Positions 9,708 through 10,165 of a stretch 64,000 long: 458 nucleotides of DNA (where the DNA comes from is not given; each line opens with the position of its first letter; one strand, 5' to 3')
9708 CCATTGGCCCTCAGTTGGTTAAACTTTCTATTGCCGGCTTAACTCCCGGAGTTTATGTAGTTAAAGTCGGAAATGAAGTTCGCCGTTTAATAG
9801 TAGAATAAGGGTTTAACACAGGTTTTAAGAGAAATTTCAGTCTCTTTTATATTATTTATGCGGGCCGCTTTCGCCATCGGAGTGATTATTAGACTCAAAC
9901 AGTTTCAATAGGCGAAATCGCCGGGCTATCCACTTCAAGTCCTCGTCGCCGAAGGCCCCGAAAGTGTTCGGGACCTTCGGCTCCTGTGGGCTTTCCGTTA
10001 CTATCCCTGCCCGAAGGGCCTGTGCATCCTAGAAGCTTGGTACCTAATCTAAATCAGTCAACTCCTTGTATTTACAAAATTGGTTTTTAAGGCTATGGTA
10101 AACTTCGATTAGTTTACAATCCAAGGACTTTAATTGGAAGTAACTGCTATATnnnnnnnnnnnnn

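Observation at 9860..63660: Nine copies of a roughly 135-155 nt GC-rich intergenic element that I cannot assign to a known family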

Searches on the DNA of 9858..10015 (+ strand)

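Call 19: build_rna_model(alignment_id=A2)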
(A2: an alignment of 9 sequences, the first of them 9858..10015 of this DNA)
Model R1 built from alignment A2 (9 sequences, 169 columns); structure: RNAalifold consensus.
model positions 147; base pairs 31; branch points 1; effective number of sequences 2.92; information 0.59 bits per position. Calibrated on 0.2 Mb of random sequence (short: E-values are rough).
structure used (alignment columns):
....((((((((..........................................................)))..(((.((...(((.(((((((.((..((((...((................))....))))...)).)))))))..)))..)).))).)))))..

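Call 20: search_with_rna_model(model_id=R1, source=window, filters=off, max_evalue=1)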
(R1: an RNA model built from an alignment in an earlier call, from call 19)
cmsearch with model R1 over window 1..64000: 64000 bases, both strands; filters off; matches with E-value up to 1: 9.
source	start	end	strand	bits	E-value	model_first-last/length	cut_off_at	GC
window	34604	34748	-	141.3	9e-28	1-147/147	no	0.5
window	60353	60510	-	129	3.2e-25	1-147/147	no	0.61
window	63524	63662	+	127.8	5.8e-25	1-147/147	no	0.64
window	11331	11481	-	126.3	1.2e-24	1-147/147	no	0.6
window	45619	45759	+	121.1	1.5e-23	1-147/147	no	0.56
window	22721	22866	+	114.7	3e-22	1-147/147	no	0.6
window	34365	34519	+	114.2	3.9e-22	1-147/147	no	0.59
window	45860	46007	-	109.7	3.4e-21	1-147/147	no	0.54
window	9857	10015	+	108.4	6.2e-21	1-147/147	no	0.55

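Call 21: search_with_rna_model(model_id=R1, sources=[L001, L002, L003, L004, L005, L006, L007, L008, L009, L010, L011, L012, L013, L014, L015, L016, L017, L018, L019, L020, L021, L022, L023, L024, L025, L026, L027, L028, L029, L030, L031, L032, L033, L034, L035, L036, L037, L038, L039, L040, L041, L042, L043, L044, L045, L046, L047, L048, L049, L050, L051, L052, L053, L054, L055, L056, L057, L058, L059, L060, L061, L062, L063, L064, L065, L066, L067, L068, L069, L070, L071, L072, L073, L074, L075, L076, L077, L078, L079, L080, L081, L082, L083, L084, L085, L086, L087, L088, L089, L090, L091, L092, L093, L094, L095, L096, L097, L098, L099, L100], max_evalue=0.001, make_alignment=true)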
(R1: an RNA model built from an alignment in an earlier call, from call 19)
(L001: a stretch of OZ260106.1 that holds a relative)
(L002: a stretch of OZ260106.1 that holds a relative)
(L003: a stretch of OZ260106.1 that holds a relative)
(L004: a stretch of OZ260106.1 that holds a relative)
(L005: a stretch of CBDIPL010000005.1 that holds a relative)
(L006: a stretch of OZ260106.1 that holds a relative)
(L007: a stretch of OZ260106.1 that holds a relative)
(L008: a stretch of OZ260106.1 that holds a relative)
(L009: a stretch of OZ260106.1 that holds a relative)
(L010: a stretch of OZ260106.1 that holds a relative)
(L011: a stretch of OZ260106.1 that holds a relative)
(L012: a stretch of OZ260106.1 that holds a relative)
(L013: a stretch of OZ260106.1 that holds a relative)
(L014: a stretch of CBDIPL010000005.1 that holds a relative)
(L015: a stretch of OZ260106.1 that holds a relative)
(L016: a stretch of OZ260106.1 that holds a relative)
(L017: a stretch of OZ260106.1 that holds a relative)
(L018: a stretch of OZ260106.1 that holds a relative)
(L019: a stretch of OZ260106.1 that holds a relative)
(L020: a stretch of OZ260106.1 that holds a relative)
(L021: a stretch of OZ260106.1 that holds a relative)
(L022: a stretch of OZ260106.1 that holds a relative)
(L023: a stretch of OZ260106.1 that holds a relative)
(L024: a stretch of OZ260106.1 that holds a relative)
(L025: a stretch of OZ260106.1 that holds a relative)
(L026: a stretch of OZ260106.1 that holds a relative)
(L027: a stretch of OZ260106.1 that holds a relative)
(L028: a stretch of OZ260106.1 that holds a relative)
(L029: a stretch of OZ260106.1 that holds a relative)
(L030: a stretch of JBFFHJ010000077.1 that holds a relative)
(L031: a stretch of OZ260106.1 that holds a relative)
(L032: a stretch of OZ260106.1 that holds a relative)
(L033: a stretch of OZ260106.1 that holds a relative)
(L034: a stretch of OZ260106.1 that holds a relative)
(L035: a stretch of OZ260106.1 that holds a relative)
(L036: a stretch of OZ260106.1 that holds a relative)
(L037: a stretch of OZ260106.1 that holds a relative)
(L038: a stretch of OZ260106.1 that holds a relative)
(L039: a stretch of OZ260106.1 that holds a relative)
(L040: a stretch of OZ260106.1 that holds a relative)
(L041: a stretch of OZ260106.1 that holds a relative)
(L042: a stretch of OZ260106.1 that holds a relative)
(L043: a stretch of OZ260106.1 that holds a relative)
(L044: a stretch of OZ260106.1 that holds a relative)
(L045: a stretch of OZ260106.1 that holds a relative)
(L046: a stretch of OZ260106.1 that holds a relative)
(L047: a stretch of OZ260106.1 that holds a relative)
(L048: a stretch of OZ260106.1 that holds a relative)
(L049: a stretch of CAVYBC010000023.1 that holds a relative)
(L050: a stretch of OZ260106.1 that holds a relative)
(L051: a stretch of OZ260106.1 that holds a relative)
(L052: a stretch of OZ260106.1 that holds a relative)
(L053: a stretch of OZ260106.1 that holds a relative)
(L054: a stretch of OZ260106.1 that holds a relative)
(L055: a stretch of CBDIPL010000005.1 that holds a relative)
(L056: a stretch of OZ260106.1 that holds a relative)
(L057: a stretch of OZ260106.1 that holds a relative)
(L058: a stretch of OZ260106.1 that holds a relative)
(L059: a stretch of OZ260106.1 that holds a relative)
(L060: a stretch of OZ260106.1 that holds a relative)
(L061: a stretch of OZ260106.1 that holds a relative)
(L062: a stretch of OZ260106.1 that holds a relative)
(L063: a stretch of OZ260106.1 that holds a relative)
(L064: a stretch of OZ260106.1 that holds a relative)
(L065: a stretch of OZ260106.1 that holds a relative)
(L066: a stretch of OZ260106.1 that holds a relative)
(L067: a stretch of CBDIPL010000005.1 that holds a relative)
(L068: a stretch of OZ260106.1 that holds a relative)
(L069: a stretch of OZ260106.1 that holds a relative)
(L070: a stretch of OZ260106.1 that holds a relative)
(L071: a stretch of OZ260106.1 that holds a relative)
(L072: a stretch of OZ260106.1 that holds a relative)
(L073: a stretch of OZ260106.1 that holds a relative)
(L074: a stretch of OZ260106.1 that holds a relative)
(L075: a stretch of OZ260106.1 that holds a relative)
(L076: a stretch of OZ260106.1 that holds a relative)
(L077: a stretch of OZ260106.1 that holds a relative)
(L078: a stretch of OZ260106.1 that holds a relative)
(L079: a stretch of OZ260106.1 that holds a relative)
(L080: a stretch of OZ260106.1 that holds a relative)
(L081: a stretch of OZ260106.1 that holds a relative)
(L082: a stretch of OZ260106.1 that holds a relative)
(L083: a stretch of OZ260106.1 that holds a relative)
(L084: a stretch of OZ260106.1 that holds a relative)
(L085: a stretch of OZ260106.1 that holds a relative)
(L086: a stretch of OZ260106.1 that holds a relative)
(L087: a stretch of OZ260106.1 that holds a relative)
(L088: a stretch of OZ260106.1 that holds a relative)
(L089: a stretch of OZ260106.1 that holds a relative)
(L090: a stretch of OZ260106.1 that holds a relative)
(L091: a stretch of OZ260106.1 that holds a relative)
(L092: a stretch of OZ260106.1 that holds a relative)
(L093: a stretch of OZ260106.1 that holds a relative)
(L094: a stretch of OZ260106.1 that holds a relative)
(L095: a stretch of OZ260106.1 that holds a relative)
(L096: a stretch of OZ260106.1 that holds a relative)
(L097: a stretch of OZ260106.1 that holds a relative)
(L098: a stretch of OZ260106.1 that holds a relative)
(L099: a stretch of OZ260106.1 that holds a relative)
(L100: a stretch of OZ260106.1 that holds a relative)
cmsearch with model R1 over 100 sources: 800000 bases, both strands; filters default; matches with E-value up to 0.001: 164.
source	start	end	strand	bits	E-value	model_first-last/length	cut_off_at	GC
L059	2433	2576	+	120.4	2.5e-22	1-147/147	no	0.56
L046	6710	6855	+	114.3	4.6e-21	1-147/147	no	0.55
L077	6919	7062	+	114.1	5.1e-21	1-147/147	no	0.56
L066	3065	3211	-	110.5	2.9e-20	1-147/147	no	0.55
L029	4192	4336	-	109.4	5e-20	1-147/147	no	0.58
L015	3280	3421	-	108.8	6.4e-20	1-147/147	no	0.54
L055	3736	3885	+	108.2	8.8e-20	1-147/147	no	0.6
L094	1140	1289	+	108.2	8.8e-20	1-147/147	no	0.6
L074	3465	3613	+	107.7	1.1e-19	1-147/147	no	0.55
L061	5178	5325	-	107.7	1.1e-19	1-147/147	no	0.58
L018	3598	3740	-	106.7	1.8e-19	1-147/147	no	0.54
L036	2709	2851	+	106.3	2.1e-19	1-147/147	no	0.5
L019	4312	4458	-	106.1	2.4e-19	1-147/147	no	0.59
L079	1243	1393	-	105.7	2.9e-19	1-147/147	no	0.58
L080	1721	1860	+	103.9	6.7e-19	1-147/147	no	0.59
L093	6525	6669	+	103.1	1e-18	1-147/147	no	0.6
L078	7598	7740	+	102.6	1.3e-18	1-147/147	no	0.52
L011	1203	1346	+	102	1.7e-18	1-147/147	no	0.56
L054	3696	3851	-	101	2.7e-18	1-147/147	no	0.54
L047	6264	6402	-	100.5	3.5e-18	1-147/147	no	0.58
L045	824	979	-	100.4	3.6e-18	1-147/147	no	0.58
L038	1427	1571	+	100.2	4e-18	1-147/147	no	0.59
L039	4019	4163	-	100.2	4e-18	1-147/147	no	0.57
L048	6344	6488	-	99.6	5.3e-18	1-147/147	no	0.63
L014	6915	7062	-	99.1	6.9e-18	1-147/147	no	0.59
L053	4319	4466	-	99.1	6.9e-18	1-147/147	no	0.59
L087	247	387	+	99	7.3e-18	1-147/147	no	0.57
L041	303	447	+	98.8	8e-18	1-147/147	no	0.53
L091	1491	1634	-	98.7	8.2e-18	1-147/147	no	0.56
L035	783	938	-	98.3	9.9e-18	1-147/147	no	0.55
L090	283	438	+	97.8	1.3e-17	1-147/147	no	0.56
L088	4457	4601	-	97.7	1.3e-17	1-147/147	no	0.59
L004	708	850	-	97.3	1.6e-17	1-147/147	no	0.55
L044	7361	7517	-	97.1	1.7e-17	1-147/147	no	0.53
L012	1967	2109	-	96.8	2.1e-17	1-147/147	no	0.55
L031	228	371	+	95.8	3.3e-17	1-147/147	no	0.56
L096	1403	1548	+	95.7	3.4e-17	1-147/147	no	0.58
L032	6183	6330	-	95.7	3.5e-17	1-147/147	no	0.58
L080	6029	6177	+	95.6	3.7e-17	1-147/147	no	0.59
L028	718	863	-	95.5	3.7e-17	1-147/147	no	0.6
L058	1832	1975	+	94.6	5.8e-17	1-147/147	no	0.55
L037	4809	4952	-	94.4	6.5e-17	1-147/147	no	0.56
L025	6482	6637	-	94.3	6.6e-17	1-147/147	no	0.59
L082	6450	6604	+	94.3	6.7e-17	1-147/147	no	0.56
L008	4397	4541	-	94.3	6.8e-17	1-147/147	no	0.52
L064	4332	4488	-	94.1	7.6e-17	1-147/147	no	0.57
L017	5468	5627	-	93.9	8.2e-17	1-147/147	no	0.6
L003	3447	3591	-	93.9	8.3e-17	1-147/147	no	0.59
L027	7215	7362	+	93.8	8.5e-17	1-147/147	no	0.55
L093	6776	6919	-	93.8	8.7e-17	1-147/147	no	0.56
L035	4626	4768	+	93.8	8.7e-17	1-147/147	no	0.63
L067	7359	7507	-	93.7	9.1e-17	1-147/147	no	0.58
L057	2164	2321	+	93.5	9.8e-17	1-147/147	no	0.56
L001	4344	4488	-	93.5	9.9e-17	1-147/147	no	0.57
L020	4239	4382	+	93.4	1.1e-16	1-147/147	no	0.58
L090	7080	7236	-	93.2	1.2e-16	1-147/147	no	0.55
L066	4671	4828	+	93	1.3e-16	1-147/147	no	0.53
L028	6548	6691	+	92.8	1.4e-16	1-147/147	no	0.56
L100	1856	2000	-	92.5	1.6e-16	1-147/147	no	0.6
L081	2272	2415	+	92.5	1.6e-16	1-147/147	no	0.55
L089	2935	3078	+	92.2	1.9e-16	1-147/147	no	0.6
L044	6803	6943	+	91.9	2.2e-16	1-147/147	no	0.55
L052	2508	2657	+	91.8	2.2e-16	1-147/147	no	0.57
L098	101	244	+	91.7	2.3e-16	1-147/147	no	0.56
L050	1780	1922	+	91.6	2.5e-16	1-147/147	no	0.57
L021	5473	5617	+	91.5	2.5e-16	1-147/147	no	0.57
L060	7177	7320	+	91.5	2.6e-16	1-147/147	no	0.53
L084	3992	4135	+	91.4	2.7e-16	1-147/147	no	0.59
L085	1284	1440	-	91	3.3e-16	1-147/147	no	0.57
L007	6946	7101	+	90.8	3.6e-16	1-147/147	no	0.58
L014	1542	1697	+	90.8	3.6e-16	1-147/147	no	0.58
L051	2724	2869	+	90.8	3.7e-16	1-147/147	no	0.61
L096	1661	1804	-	90.6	3.9e-16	1-147/147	no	0.53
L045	6733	6878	-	90.6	3.9e-16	1-147/147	no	0.6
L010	1861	2016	+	90.5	4.2e-16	1-147/147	no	0.58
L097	256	398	-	90.3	4.6e-16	1-147/147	no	0.55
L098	421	576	-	90.3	4.6e-16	1-147/147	no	0.58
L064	6832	6982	+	90.1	5e-16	1-147/147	no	0.59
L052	5168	5312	-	90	5.4e-16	1-147/147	no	0.57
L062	2833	3055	+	89.8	5.8e-16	1-147/147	no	0.54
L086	4569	4713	+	89.7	6.3e-16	1-147/147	no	0.58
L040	6928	7073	-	89.3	7.6e-16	1-147/147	no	0.56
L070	2533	2681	-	89.2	7.7e-16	1-147/147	no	0.57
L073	2812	2955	-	89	8.8e-16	1-147/147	no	0.54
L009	3814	3959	+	88.6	1e-15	1-147/147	no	0.58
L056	5356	5498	-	88.2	1.3e-15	1-147/147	no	0.56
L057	7643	7785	-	88.1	1.3e-15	1-147/147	no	0.57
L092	484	628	-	88.1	1.3e-15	1-147/147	no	0.57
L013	393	537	-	87.9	1.5e-15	1-147/147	no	0.56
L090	1203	1348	-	87.8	1.6e-15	1-147/147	no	0.55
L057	3238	3380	-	87.5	1.7e-15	1-147/147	no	0.57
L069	144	283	+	87.4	1.8e-15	1-147/147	no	0.58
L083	914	1055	-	87.3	2e-15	1-147/147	no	0.55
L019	3974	4119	+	87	2.2e-15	1-147/147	no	0.55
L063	1859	1999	+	86.6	2.7e-15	1-147/147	no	0.57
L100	1482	1622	+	86.5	2.9e-15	1-147/147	no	0.57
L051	3033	3175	-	86.5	2.9e-15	1-147/147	no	0.56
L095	3236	3374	-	86.4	3e-15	1-147/147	no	0.58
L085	883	1029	+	86.3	3.1e-15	1-147/147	no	0.57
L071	6750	6889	+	86.2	3.4e-15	1-147/147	no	0.54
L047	5892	6041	+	86.1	3.4e-15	1-147/147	no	0.55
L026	6326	6466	+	86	3.6e-15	1-147/147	no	0.58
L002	2887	3027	+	85.6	4.5e-15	1-147/147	no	0.55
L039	3344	3489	+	85.4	4.7e-15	1-147/147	no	0.64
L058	6464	6607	-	85.3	5e-15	1-147/147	no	0.58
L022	4384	4529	-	85.3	5.2e-15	1-147/147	no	0.57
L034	4209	4361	+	85.3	5.2e-15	1-147/147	no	0.52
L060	4097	4315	-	85.2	5.4e-15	1-147/147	no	0.48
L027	7616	7756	-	85.1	5.6e-15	1-147/147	no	0.58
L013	1263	1409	+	84.9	6e-15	1-147/147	no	0.63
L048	6006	6146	+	84.7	6.7e-15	1-147/147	no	0.58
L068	5733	5875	+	84.7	6.8e-15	1-147/147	no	0.54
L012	1635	1777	+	84.3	8.2e-15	1-147/147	no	0.55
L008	4671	4829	+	84.2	8.5e-15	1-147/147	no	0.57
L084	4277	4417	-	84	9.3e-15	1-147/147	no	0.57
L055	4064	4209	-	83.4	1.3e-14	1-147/147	no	0.55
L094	1468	1613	-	83.4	1.3e-14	1-147/147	no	0.55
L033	7405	7547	-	83.4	1.3e-14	1-147/147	no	0.59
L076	661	805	-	83.4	1.3e-14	1-147/147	no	0.57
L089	3315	3455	-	83.3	1.3e-14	1-147/147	no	0.58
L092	197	338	+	83.1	1.4e-14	1-147/147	no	0.56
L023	1092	1235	+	82.9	1.6e-14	1-147/147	no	0.55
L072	4615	4757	-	82.9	1.6e-14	1-147/147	no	0.56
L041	4674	4816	-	82.8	1.7e-14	1-147/147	no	0.58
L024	4231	4377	+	82.8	1.7e-14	1-147/147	no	0.59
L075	7370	7516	-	82.7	1.8e-14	1-147/147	no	0.63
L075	7069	7210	+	82.6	1.8e-14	1-147/147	no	0.59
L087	1777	1923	-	82.5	1.9e-14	1-147/147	no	0.61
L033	7107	7248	+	82.4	2e-14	1-147/147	no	0.59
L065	5482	5628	+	82.2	2.3e-14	1-147/147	no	0.6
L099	2898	3039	+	82.2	2.3e-14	1-147/147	no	0.58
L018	3385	3528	+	81.9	2.6e-14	1-147/147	no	0.53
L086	4931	5071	-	81.5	3.1e-14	1-147/147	no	0.59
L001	3979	4119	+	81.1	3.7e-14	1-147/147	no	0.59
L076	273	413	+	81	4e-14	1-147/147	no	0.6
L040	2361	2505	+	79.9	6.6e-14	1-147/147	no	0.57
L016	3971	4115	+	79.8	6.9e-14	1-147/147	no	0.58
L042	5049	5191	+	79.8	7.2e-14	1-147/147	no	0.53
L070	1204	1358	+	79.4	8.5e-14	1-147/147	no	0.6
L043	3032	3178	-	79.1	9.7e-14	1-147/147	no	0.59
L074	4097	4242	-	79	1e-13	1-147/147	no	0.58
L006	3962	4104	+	78.8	1.2e-13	1-147/147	no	0.56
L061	3248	3390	+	78.7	1.2e-13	1-147/147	no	0.57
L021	5861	6004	-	78.5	1.3e-13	1-147/147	no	0.56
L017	5213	5357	+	78.3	1.4e-13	1-147/147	no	0.58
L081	5341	5481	-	78.2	1.5e-13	1-147/147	no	0.54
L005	3813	3955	-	77.9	1.7e-13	1-147/147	no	0.56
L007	1217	1359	-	77.9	1.7e-13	1-147/147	no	0.56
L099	3164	3387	-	76.9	2.8e-13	1-147/147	no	0.5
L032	123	272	+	75.3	6.2e-13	1-147/147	no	0.59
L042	946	1090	-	75.2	6.4e-13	1-147/147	no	0.6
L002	7339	7482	-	74.6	8.4e-13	1-147/147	no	0.57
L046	7413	7568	-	73.2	1.6e-12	1-147/147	no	0.55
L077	7246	7391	-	73.2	1.6e-12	1-147/147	no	0.59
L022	1507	1647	+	73.2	1.7e-12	1-147/147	no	0.6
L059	2899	3042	-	73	1.8e-12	1-147/147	no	0.54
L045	6285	6503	+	71.6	3.6e-12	1-147/147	no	0.49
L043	2365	2513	+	68.1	1.9e-11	1-147/147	no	0.6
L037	3546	3691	+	66.2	4.8e-11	1-147/147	no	0.58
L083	479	634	+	60.3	8.2e-10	1-147/147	no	0.57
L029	3550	3730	+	60.1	8.7e-10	1-147/147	no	0.59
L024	5952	6084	-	49.5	1.4e-07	1-147/147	no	0.56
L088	7919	8000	+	39.5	1.7e-05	1-83/147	3'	0.52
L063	2137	2283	-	36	9.1e-05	1-147/147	no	0.47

Alignment A3: 150 matches aligned to the model, 298 columns, each read 5' to 3' on its own strand. Consensus structure (alignment columns), stored with it:
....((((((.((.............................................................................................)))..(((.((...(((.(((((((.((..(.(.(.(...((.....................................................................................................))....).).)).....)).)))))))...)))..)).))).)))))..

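Call 28: search_with_rna_model(model_id=R1, sources=[L121, L122, L123, L124, L125, L126, L127, L128, L129, L130, L131, L132, L133, L134, L135, L136, L137, L138, L139, L140, L141, L142, L143, L144, L145, L146, L147, L148, L149, L150, L151, L152, L153, L154, L155, L156, L157, L158, L159, L160, L161, L162, L163, L164, L165, L166, L167, L168, L169, L170, L171, L172, L173, L174, L175, L176, L177, L178, L179, L180, L181, L182, L183, L184, L185, L186, L187, L188, L189, L190, L191, L192, L193, L194, L195, L196, L197, L198, L199, L200], max_evalue=1)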
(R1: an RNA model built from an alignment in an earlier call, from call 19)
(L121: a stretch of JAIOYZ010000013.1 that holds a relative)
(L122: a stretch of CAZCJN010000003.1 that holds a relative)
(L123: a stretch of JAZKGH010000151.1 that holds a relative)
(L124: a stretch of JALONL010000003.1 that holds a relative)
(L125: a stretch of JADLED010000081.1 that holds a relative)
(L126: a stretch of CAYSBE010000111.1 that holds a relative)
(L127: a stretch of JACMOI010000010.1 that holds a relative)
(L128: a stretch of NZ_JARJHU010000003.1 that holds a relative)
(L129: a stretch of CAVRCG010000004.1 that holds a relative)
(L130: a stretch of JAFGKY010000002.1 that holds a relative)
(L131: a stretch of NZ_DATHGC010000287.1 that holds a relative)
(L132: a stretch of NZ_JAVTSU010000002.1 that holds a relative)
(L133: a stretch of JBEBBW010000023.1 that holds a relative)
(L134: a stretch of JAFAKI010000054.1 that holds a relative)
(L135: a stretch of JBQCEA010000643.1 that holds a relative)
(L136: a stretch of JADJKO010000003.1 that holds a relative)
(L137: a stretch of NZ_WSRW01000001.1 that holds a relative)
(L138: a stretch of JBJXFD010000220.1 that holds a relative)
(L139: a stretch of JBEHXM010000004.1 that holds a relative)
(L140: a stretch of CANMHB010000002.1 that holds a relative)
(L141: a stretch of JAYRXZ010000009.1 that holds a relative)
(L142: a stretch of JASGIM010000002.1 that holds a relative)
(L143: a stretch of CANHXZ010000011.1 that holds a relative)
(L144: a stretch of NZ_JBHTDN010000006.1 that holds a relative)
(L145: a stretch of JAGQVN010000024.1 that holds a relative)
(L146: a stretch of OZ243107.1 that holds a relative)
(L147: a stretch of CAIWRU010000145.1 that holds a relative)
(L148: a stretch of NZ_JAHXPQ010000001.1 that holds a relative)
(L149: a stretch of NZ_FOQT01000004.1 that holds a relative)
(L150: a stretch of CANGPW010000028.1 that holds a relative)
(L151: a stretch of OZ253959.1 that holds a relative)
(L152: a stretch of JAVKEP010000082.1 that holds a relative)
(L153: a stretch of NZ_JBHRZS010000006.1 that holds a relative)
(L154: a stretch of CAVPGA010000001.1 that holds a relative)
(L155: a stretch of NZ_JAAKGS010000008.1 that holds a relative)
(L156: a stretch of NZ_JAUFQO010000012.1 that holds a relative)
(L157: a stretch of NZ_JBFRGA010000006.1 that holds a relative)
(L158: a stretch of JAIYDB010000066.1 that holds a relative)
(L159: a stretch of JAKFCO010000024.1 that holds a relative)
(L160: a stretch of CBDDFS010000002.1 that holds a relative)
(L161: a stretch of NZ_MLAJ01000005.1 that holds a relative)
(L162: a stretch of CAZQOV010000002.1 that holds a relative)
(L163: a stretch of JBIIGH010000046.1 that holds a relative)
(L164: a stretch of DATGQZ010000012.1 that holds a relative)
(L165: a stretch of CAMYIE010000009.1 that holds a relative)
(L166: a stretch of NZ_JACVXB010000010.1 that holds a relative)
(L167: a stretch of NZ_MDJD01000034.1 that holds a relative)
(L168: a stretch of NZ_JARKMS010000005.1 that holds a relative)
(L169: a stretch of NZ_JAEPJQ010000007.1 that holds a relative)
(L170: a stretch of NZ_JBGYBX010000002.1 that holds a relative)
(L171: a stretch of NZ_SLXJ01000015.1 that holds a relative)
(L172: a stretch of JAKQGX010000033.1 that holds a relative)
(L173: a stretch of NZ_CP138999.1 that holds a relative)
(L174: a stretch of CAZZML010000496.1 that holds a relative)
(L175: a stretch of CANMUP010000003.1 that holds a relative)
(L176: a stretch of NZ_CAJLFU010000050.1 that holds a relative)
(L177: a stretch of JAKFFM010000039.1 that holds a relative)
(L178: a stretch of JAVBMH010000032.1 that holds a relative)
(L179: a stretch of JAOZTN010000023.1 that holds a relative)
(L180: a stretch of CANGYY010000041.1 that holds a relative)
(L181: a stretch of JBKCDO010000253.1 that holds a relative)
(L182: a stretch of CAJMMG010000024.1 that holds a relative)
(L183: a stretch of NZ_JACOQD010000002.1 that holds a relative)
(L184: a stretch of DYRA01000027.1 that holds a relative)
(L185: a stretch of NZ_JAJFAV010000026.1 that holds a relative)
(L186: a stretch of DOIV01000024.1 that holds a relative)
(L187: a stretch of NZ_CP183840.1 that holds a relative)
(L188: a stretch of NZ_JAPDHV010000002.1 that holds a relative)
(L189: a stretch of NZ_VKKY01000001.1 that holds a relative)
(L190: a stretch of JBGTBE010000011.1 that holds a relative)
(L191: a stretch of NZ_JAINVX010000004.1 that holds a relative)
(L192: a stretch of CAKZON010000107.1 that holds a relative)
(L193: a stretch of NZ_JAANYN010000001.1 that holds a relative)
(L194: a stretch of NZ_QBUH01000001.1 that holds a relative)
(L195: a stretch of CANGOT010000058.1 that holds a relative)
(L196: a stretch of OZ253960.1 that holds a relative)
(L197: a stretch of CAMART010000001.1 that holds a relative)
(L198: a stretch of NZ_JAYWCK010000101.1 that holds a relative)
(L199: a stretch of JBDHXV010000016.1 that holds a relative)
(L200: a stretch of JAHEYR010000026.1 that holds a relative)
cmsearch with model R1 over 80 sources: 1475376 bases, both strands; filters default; matches with E-value up to 1: 2.
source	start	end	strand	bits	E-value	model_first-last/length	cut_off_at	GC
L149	4883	5022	+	20.6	0.27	1-147/147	no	0.45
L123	255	387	-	19.2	0.53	1-147/147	no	0.47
